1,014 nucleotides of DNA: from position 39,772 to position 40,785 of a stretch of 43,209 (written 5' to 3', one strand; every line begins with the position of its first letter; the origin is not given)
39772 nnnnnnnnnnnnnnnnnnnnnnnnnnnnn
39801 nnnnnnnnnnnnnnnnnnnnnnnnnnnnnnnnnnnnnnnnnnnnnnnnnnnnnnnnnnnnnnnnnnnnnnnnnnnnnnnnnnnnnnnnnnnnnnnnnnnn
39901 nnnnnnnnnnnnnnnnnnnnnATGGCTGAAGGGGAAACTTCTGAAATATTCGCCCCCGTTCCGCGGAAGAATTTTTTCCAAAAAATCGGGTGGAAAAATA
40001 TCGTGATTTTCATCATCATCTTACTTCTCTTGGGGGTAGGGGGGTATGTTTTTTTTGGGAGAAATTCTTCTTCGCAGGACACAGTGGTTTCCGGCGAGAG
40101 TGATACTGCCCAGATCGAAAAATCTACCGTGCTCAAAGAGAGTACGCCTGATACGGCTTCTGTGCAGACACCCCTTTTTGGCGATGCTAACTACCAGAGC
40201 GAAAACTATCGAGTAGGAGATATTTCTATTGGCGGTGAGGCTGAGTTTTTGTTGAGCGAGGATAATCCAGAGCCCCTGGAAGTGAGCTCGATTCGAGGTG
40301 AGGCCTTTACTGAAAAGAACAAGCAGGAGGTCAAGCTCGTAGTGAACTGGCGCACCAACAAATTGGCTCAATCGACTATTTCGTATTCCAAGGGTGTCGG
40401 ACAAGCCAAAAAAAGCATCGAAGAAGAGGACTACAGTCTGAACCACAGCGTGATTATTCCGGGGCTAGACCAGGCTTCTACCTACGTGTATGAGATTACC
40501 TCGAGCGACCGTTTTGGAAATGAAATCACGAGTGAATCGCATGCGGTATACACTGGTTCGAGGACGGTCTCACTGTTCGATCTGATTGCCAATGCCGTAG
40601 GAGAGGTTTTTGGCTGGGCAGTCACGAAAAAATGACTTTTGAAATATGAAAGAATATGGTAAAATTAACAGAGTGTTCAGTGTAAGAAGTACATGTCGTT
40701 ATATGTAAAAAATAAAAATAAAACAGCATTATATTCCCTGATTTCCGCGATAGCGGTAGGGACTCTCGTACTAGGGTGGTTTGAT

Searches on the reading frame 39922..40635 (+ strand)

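Call 54: search_protein_families(library=pfam, proteins=[window:39922-40635:+], max_evalue=0.01)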
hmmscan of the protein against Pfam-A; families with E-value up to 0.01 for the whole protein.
window:39922-40635:+ (237 aa): 2 families
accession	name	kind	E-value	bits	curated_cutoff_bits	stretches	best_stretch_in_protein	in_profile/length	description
PF16656.11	Pur_ac_phosph_N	-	0.00049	21.1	30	1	138-202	14-84/93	Purple acid Phosphatase, N-terminal domain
PF13750.12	Big_3_3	-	0.0008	19.5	27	1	164-214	100-150/157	Bacterial Ig-like domain (group 3)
